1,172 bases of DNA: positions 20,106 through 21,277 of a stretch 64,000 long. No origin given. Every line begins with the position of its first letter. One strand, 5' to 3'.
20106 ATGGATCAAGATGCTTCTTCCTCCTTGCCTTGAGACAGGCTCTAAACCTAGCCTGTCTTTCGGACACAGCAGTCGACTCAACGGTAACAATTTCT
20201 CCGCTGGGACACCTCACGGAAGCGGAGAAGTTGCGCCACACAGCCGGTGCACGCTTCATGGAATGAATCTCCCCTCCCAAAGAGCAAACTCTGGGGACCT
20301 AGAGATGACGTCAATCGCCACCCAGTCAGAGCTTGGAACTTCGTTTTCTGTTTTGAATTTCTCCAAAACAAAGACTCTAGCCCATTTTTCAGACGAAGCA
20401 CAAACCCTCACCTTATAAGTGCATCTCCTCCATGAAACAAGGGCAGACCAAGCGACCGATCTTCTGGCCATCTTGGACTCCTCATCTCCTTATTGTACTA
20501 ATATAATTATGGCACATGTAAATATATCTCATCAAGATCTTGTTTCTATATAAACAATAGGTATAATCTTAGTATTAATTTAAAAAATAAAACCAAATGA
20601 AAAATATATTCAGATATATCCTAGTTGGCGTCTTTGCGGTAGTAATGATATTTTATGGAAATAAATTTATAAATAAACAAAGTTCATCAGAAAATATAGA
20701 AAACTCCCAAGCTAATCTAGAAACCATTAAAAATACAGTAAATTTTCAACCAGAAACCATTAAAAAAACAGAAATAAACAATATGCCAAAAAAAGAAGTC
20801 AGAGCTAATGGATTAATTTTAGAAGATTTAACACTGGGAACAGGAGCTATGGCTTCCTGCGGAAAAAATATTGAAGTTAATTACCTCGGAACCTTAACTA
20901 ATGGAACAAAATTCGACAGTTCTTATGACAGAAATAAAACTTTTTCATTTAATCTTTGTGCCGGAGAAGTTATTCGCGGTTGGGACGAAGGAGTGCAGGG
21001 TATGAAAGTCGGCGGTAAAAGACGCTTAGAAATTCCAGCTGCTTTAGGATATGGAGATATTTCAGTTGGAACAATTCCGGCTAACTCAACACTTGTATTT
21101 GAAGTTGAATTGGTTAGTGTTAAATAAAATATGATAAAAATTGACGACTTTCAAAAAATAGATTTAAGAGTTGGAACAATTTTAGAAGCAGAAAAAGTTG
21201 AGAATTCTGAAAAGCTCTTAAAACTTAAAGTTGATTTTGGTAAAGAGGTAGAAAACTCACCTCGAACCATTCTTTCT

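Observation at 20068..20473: GC-rich two-gene operon with ATGA stop/start overlap (toxin-antitoxin-like architecture)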

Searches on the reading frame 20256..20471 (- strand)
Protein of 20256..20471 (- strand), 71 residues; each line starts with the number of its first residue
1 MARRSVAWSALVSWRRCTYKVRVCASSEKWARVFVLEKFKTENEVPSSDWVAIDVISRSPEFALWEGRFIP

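Call 11: find_homologous_proteins(query=window:20259-20471:-, max_evalue=0.01)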
Query seq(71 aa): no candidate shares three 5-residue words with the query. No homologue found.

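Call 12: search_protein_families(library=pfam, proteins=[window:20259-20471:-], max_evalue=1)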
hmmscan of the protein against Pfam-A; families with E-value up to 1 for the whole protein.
seq(71 aa): 0 families

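Call 13: search_protein_families(library=phrogs, proteins=[window:20259-20471:-], max_evalue=1)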
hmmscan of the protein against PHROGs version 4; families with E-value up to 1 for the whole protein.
seq(71 aa): 0 families

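Call 18: find_encoding_contigs(protein=window:20256-20471:-, flank=6000)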
Protein window:20256-20471:- (71 aa): no gene with exactly this product is on record in the collection.

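Call 34: find_related_loci(query=A2, collection=metagenome_contigs, flank=5000)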
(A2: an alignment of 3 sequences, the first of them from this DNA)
Query A2 (71 aa) in metagenome_contigs; peptide patterns used: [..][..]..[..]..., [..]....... (x = any residue, [..] = any of these).
464 stretches matched a pattern, but none encodes a relative of the query by tblastn (E <= 1e-3).

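Call 35: find_related_loci(query=A2, collection=viral_contigs, flank=5000)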
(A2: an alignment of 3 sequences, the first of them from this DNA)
Query A2 (71 aa) in viral_contigs; peptide patterns used: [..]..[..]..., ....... (x = any residue, [..] = any of these).
313 stretches matched a pattern, but none encodes a relative of the query by tblastn (E <= 1e-3).

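Call 42: search_protein_representatives(protein=window:20259-20471:-)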
Query: 71 residues. Proteins with E-value up to 0.001 (for the whole library): 0; up to 1e-10: 0; up to 1e-30: 0. The best 0 are listed.
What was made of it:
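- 20256..20471 (-): ORF1, 71 aa, Trp-rich (5 W), basic N-terminal half and acidic C-terminal half, pI 9.6; the end coordinate includes stop TGA 20258-20256. No homologue was found (calls 11, 42).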

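Call 48: search_solved_structures(query=A2, max_evalue=10)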
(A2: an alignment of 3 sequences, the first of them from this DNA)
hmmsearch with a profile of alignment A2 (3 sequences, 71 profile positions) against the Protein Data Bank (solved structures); distinct sequences matched with E-value up to 10: 6.
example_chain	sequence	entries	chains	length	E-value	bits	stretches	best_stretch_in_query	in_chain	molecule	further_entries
5gua_A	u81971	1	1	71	0.8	12.8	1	31-61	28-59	149aa long hypothetical methylmalonyl-CoA decarboxylase gamma chain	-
9vc9_A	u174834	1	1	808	0.85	12.7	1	47-67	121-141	Dna internalization-related competence protein rec2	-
5gu9_A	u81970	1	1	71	0.88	12.7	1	31-59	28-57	149aa long hypothetical methylmalonyl-CoA decarboxylase gamma chain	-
5gu8_A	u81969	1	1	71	1.2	12.2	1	31-53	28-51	149aa long hypothetical methylmalonyl-CoA decarboxylase gamma chain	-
2d5d_A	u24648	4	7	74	1.3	12.2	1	31-53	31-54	methylmalonyl-CoA decarboxylase gamma chain | 149aa long hypothetical methylmalonyl-CoA decarboxylase gamma chain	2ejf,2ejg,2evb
3ntv_A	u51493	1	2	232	1.5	12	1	32-58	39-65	MW1564 protein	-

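Call 50: search_protein_families(library=padloc, proteins=[window:20259-20471:-], max_evalue=1)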
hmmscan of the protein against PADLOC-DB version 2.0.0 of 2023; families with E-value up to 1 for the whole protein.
seq(71 aa): 1 family
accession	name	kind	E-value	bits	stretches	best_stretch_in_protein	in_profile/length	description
PDLC00858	E2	-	0.02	13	1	15-38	49-72/148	E2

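Call 51: search_protein_families(library=ncbifam, proteins=[window:20259-20471:-], max_evalue=1)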
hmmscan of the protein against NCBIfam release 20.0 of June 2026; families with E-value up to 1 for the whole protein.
seq(71 aa): 0 families

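Call 52: predict_structure(protein=window:20259-20471:-)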
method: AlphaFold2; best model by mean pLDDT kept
length: 71 residues; sequences in the alignment: 1
mean_pLDDT: 61.1   pTM: 0.46
mean pLDDT of the five models: 61.1, 56.2, 53.8, 47.0, 36.2
residues with pLDDT >= 90: 0; 70-90: 13; 50-70: 52; < 50: 6
segments of 3 or more residues with pLDDT < 50: 1-3
pLDDT, mean of each block of 10 residues (from residue 1): 59 71 67 67 60 55 51 39
secondary structure, 60 per line:
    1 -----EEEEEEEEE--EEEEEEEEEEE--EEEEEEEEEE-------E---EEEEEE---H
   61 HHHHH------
elements in order: E6-14 E17-27 E30-39 E51-56 H60-65
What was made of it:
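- The ORF1 model is unreliable (pLDDT 61, call 52), and a complex could not be modelled.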

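Call 72: search_dna_similar(query=window:20259-20471:-, collection=phages, mode=protein, max_evalue=1, max_rows=8)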
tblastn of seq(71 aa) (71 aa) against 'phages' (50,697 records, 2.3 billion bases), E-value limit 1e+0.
Records with a match: 2; places in all: 2; records where one place covers at least 80% of the query: 0.
Best place of each record, by identity: <60% 2.
By first word of the organism name: Arthrobacter 2.
By host as written in the record: Arthrobacter globiformis B-2979 2.
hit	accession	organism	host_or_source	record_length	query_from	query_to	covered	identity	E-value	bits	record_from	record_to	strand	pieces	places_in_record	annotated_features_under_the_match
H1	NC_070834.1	Arthrobacter phage Persistence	Arthrobacter globiformis B-2979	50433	39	70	45%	46.9%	2e-1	34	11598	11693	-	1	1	18: tail length tape measure protein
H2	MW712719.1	Arthrobacter phage Persistence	Arthrobacter globiformis B-2979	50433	39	70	45%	46.9%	2e-1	34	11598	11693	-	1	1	18: tape measure protein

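Call 85: fold_search(model_id=the predicted structure, library=pdb)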
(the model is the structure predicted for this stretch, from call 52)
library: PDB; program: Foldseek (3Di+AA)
matches with E <= 10: 149; with E <= 0.001: 0
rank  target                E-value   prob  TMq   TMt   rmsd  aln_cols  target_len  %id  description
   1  9bk6_A                6.8e-01  0.72  0.44  0.33   3.5        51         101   14  Structure of B10_CYTX binder-complex (released 2024-10-09)
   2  3i84_B                8.0e-01  0.09  0.25  0.21  12.1        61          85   13  The Crystal Structure of Human EMMPRIN N-terminal Domain 1 in P6(1)22 space group (released 2009-10-06)
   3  8cht_A                1.3e+00  0.30  0.39  0.24   5.9        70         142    7  Crystal structure of human PURA (fragment Glu57-Glu212, PUR repeat I and II) (released 2024-02-21)
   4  6lz0_B                1.3e+00  0.08  0.26  0.10  12.4        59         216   14  Cryo-EM structure of human MCT1 in complex with Basigin-2 in the presence of lactate (released 2020-12-23)
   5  2ret_C                1.4e+00  0.16  0.29  0.27   5.7        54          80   18  The crystal structure of a binary complex of two pseudopilins: EpsI and EpsJ from the Type 2 Secretion System of Vibri (released 2008-02-05)
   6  4oqd_A                1.4e+00  0.14  0.32  0.13  10.3        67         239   12  Crystal structure of the tylM1 N,N-dimethyltransferase in complex with SAH and TDP-Qui3NMe2 (released 2014-02-26)
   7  3i85_B                1.5e+00  0.08  0.26  0.23  11.7        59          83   10  The Crystal Structure of Human EMMPRIN N-terminal Domain 1 (released 2009-10-06)
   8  3zxj_B                1.6e+00  0.23  0.38  0.07   7.5        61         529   13  Engineering the active site of a GH43 glycoside hydrolase generates a biotechnologically significant enzyme that displ (released 2012-04-18)
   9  4oqd_B                1.6e+00  0.13  0.32  0.13  10.4        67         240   12  Crystal structure of the tylM1 N,N-dimethyltransferase in complex with SAH and TDP-Qui3NMe2 (released 2014-02-26)
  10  4oqe_A                1.6e+00  0.12  0.32  0.13  10.2        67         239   12  Crystal structure of the tylM1 N,N-dimethyltransferase in complex with SAH and TDP-Fuc3NMe (released 2014-02-26)
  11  3pfg                  1.8e+00  0.13  0.33  0.13  10.0        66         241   12  X-Ray crystal structure the N,N-dimethyltransferase TylM1 from Streptomyces fradiae in complex with SAM and dTDP-phenol (released 2010-12-15)
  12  8chv_A                2.1e+00  0.16  0.37  0.23   4.9        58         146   10  Crystal structure of human PURA (fragment Glu57-Glu212, PUR repeat I and II) R140P mutant (released 2024-02-21)
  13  3b5h_A                2.1e+00  0.06  0.26  0.12  12.7        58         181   12  Crystal structure of the extracellular portion of HAb18G/CD147 (released 2008-05-06)
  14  6lyy_B                2.2e+00  0.06  0.25  0.10  12.5        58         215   14  Cryo-EM structure of the human MCT1/Basigin-2 complex in the presence of anti-cancer drug candidate AZD3965 in the out (released 2020-12-23)
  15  9cpa_h                2.2e+00  0.06  0.21  0.03  11.1        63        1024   16  Structure of a Mammalian DHX29-bound 43S Pre-initiation Complex (released 2025-07-23)
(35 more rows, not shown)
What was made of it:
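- On Type II toxin-antitoxin system: The ORF1 structure model is too poor to judge (pLDDT 61, calls 52, 85).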

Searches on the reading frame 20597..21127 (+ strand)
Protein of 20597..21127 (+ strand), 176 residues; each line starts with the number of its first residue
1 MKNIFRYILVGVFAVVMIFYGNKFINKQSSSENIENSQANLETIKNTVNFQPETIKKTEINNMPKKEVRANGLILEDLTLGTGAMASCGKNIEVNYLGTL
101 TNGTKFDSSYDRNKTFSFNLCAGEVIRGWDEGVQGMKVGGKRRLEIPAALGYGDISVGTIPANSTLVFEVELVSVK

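Call 20: find_encoding_contigs(protein=window:20597-21127:+, flank=6000)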
Protein window:20597-21127:+ (176 aa): 2 contigs read that carry it; 2 places shown.
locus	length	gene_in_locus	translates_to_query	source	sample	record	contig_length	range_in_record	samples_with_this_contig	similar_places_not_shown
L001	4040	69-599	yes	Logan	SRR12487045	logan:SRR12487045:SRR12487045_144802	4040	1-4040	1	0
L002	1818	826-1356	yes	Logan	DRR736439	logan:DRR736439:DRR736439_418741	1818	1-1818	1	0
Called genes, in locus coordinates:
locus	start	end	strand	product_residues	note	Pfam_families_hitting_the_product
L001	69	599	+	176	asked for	PF00254:FKBP_C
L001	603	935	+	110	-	PF01588:tRNA_bind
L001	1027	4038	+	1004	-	?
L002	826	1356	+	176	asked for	PF00254:FKBP_C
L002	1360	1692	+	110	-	PF01588:tRNA_bind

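Call 22: find_related_loci(query=window:20597-21127:+, collection=genome_contigs, flank=4000)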
Query window:20597-21127:+ (176 aa) in genome_contigs; peptide patterns used: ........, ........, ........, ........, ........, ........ (x = any residue, [..] = any of these).
599 stretches matched a pattern (row limit reached: there are more); 550 encode a relative of the query (tblastn E <= 1e-3); the best 80 are kept; 80 distinct loci.
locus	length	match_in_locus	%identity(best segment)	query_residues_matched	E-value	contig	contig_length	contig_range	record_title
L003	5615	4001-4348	61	62-176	3e-42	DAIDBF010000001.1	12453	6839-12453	MAG TPA_asm: bacterium isolate clean1859 k141_94671, whole genome shotgun sequence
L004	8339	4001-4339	61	65-176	7e-42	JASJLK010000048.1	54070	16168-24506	MAG: Synechococcus sp. ChBW.bin.23 ChBW_k141_488676, whole genome shotgun sequence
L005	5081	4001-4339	60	65-176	8e-41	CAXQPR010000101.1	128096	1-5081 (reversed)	MAG: Salipiger bermudensis isolate 3um_C4B0804_5.29 genome assembly, contig: k127_687037, whole genome shotgun sequence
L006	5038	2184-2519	62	66-176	5e-40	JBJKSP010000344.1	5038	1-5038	MAG: Thiobacillaceae bacterium isolate Bin_85 S1Ck127_2983755_flag_1_multi_5.0000_len_5038, whole genome shotgun sequenc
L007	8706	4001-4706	54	53-176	2e-40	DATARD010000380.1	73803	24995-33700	MAG TPA_asm: Thermoanaerobaculia bacterium isolate SMAG_U5484 k141_3932589, whole genome shotgun sequence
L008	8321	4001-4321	64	70-175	4e-40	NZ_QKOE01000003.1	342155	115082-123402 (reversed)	Parazoarcus communis SWub3 = DSM 12120 strain SWub3 NODE_3_length_342155_cov_151.305399, whole genome shotgun sequence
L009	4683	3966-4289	63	70-176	6e-40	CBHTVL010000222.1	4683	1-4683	MAG TPA_asm: uncultured Burkholderiales bacterium isolate ERR14722429_binner123_Refined_68 genome assembly, contig: ERZ2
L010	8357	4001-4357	58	64-175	1e-39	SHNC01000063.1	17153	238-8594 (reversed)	MAG: Betaproteobacteria bacterium isolate Bin3_1 c_000000000675, whole genome shotgun sequence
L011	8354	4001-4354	55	52-176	1e-39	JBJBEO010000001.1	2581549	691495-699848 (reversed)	MAG: Synechococcus sp. isolate CUG2134 NODE_1_length_2581549_cov_273.402532, whole genome shotgun sequence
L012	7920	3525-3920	54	51-175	2e-39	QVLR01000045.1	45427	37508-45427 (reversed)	Azoarcus sp. Aa7 AZOA_contig000045, whole genome shotgun sequence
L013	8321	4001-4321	63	70-175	2e-39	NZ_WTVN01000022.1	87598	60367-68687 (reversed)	Aromatoleum toluvorans strain Td21 NODE_22_length_87598_cov_31.1685, whole genome shotgun sequence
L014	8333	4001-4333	63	63-173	1e-39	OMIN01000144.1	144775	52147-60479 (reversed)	Betaproteobacteria bacterium isolate AM_0616 genome assembly, contig: AM_0616_144, whole genome shotgun sequence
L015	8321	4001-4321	62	70-175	3e-39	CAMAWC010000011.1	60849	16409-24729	MAG: Bordetella parapertussis isolate MaH-09apr19-245 genome assembly, contig: MaH-09apr19-C906, whole genome shotgun se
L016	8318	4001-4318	61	71-175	8e-39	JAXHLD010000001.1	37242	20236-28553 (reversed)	MAG: Burkholderiaceae bacterium isolate Salar_de_Ascotan_sediment_MAG_ASE7 contig_7243_polypolish, whole genome shotgun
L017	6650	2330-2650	61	70-175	5e-39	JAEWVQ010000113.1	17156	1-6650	MAG: Proteobacteria bacterium isolate OH_SDB_69 k127_525853, whole genome shotgun sequence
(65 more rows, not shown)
